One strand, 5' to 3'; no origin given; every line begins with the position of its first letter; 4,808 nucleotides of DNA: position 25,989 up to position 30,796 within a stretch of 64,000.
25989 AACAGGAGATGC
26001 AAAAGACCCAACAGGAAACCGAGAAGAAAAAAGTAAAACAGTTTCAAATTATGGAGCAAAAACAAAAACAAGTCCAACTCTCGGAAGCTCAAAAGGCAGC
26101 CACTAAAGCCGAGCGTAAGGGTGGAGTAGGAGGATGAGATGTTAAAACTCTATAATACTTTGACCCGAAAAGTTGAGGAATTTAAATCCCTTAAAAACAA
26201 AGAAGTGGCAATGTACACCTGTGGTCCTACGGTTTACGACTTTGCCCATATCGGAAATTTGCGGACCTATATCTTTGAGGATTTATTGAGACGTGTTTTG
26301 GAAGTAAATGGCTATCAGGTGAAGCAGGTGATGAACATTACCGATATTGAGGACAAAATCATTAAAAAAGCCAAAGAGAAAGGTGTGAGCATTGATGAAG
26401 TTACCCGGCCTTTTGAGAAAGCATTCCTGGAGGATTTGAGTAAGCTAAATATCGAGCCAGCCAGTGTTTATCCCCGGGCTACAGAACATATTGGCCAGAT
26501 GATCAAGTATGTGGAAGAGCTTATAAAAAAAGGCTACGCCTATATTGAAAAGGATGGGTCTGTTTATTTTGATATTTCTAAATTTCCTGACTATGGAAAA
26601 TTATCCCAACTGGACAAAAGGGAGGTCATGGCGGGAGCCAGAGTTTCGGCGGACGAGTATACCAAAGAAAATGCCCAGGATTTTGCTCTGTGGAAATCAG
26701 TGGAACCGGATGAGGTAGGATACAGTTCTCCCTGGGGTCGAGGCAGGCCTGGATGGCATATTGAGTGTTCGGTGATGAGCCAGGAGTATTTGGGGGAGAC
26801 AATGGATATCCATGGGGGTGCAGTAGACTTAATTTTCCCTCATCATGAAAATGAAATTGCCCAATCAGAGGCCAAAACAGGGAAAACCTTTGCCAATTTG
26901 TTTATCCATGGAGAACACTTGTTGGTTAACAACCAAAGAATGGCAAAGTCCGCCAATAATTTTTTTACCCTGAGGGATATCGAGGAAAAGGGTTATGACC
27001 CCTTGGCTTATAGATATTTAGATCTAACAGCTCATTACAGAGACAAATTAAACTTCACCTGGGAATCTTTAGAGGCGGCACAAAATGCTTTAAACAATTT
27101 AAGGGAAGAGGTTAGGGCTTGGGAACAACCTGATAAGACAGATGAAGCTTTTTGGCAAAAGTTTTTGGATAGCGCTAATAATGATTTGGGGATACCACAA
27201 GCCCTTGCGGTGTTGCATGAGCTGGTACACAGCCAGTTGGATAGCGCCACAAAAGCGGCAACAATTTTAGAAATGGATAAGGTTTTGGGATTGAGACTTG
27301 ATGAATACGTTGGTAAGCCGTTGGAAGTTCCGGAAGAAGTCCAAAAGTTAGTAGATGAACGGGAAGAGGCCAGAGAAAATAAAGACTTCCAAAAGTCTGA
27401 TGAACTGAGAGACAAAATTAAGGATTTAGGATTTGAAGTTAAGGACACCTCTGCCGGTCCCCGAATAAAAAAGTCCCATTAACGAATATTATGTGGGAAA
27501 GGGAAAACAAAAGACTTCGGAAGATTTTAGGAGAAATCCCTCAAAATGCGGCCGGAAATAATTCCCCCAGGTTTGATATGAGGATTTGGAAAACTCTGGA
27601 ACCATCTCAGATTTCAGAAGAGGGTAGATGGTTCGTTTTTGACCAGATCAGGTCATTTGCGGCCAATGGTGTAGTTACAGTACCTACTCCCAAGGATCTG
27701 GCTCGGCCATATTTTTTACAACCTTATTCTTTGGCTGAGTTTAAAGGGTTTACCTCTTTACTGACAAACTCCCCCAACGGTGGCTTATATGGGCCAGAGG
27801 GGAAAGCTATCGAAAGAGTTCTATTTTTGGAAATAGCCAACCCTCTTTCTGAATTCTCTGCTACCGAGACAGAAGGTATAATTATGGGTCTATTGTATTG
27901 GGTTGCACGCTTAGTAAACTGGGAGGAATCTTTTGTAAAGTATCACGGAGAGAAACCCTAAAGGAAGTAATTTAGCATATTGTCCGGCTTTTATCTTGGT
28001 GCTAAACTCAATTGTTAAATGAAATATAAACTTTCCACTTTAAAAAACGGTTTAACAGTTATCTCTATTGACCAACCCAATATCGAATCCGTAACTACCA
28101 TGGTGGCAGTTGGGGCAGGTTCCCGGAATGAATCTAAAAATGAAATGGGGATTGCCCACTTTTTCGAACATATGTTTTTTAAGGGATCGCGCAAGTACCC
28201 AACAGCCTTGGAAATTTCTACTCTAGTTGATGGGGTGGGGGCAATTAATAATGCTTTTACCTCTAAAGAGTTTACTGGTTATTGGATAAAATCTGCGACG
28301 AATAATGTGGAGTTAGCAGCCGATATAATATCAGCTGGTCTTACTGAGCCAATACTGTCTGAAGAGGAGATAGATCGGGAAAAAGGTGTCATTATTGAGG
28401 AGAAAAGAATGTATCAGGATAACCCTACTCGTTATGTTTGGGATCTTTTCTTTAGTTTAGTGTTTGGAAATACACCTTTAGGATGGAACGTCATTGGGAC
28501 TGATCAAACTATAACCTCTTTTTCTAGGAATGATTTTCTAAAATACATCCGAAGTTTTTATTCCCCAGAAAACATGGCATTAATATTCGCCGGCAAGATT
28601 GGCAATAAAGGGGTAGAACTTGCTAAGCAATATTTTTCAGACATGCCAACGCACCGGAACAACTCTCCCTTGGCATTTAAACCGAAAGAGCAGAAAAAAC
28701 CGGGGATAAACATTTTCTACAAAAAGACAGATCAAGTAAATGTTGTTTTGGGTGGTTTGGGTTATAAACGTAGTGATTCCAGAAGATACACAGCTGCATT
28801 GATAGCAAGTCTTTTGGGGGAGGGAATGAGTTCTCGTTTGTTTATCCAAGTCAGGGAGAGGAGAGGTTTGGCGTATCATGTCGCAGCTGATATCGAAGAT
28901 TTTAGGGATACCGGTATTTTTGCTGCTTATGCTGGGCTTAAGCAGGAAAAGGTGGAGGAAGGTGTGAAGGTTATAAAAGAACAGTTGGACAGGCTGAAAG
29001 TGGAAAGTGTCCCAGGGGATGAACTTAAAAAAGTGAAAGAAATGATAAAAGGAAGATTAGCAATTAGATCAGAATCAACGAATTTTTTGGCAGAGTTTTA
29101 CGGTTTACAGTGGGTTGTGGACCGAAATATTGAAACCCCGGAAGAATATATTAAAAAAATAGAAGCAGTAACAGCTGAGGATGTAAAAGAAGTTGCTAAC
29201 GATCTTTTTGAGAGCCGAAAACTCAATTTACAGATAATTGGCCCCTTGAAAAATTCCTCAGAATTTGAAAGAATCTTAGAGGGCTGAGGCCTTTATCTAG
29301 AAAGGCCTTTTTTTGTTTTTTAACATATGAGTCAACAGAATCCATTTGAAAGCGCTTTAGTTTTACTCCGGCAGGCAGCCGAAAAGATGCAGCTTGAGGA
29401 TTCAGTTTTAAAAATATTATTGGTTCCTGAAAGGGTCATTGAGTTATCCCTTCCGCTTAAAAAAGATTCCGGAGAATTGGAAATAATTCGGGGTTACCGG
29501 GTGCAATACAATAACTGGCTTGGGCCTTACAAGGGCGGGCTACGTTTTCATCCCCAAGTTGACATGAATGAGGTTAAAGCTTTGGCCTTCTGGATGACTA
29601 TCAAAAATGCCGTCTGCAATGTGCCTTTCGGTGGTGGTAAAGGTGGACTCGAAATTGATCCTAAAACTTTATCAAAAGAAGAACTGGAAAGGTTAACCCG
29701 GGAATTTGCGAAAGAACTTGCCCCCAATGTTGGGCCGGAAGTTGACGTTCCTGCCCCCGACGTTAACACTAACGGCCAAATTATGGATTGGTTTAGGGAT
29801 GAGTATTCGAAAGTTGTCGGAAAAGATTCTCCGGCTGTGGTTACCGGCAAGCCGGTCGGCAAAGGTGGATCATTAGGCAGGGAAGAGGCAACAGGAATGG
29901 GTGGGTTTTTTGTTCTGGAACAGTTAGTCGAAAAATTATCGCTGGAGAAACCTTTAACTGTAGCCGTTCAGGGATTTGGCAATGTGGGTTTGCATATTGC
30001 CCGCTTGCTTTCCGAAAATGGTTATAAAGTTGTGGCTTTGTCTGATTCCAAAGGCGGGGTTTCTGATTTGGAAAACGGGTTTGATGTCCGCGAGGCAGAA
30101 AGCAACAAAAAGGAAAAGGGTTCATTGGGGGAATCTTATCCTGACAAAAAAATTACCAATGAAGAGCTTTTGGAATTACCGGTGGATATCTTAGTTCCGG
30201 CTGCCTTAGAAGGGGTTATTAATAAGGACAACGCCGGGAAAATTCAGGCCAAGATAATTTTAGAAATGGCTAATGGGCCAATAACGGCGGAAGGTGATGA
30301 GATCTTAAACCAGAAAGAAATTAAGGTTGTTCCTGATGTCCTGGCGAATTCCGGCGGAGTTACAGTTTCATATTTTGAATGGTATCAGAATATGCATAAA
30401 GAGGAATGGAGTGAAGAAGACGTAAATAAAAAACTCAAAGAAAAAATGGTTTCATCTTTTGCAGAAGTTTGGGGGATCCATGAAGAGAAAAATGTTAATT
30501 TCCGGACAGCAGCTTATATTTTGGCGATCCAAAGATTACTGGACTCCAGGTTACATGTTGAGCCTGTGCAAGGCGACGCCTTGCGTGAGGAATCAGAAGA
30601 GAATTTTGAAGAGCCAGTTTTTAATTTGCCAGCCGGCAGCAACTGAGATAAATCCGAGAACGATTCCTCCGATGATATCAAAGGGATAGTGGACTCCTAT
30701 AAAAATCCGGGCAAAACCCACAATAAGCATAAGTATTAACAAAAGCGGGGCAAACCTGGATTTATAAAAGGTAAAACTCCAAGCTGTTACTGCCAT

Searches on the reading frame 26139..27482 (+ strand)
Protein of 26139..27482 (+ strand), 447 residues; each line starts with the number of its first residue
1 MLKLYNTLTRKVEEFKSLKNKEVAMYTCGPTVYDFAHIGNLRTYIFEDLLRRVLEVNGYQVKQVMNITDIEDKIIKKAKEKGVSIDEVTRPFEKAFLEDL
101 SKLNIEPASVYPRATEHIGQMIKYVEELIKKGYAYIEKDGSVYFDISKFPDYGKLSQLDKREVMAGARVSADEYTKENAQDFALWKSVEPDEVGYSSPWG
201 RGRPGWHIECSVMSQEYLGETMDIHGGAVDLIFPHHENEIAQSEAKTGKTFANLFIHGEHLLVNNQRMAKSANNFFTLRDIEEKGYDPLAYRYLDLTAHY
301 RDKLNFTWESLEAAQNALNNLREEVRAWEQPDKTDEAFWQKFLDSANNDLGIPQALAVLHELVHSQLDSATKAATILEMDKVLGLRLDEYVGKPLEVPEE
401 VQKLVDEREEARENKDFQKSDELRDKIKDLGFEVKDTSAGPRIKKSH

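Call 47: search_protein_families(library=pfam, proteins=[window:26139-27482:+], max_evalue=0.00001)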
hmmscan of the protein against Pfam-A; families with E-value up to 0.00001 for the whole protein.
window:26139-27482:+ (447 aa): 4 families
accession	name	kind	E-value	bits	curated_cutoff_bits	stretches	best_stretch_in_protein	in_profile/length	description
PF01406.26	tRNA-synt_1e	-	2.7e-117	391.9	27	1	15-315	2-300/301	tRNA synthetases class I (C) catalytic domain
PF09334.17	tRNA-synt_1g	-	2.1e-11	43.7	20.1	1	34-143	12-122/391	tRNA synthetases class I (M)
PF23493.1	CysS_C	-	5.3e-07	30.1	23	1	396-437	3-44/51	Cysteinyl-tRNA ligase anticodon binding domain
PF00749.27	tRNA-synt_1c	-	7.9e-06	25.4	23.4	0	91-137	51-97/314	tRNA synthetases class I (E and Q), catalytic domain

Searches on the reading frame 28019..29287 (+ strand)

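Call 47: search_protein_families(library=pfam, proteins=[window:28019-29287:+], max_evalue=0.00001)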
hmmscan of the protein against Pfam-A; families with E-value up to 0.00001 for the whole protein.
window:28019-29287:+ (422 aa): 2 families
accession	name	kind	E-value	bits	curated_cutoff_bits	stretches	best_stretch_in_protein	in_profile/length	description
PF05193.26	Peptidase_M16_C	-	4.7e-37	128.1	23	1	167-341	1-179/181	Peptidase M16 inactive domain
PF00675.25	Peptidase_M16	-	6.4e-31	107.7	22.3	1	14-161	2-148/149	Insulinase (Peptidase family M16)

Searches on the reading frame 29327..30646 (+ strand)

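Call 47: search_protein_families(library=pfam, proteins=[window:29327-30646:+], max_evalue=0.00001)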
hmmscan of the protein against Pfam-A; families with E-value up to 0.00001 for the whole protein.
window:29327-30646:+ (439 aa): 2 families
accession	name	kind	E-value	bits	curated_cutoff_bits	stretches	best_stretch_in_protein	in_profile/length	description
PF00208.27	ELFV_dehydrog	-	8.3e-73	245.5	23.4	1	180-407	1-236/241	Glutamate/Leucine/Phenylalanine/Valine dehydrogenase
PF02812.23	ELFV_dehydrog_N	-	5.6e-56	188.2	25.3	1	34-162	1-129/129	Glu/Leu/Phe/Val dehydrogenase, dimerisation domain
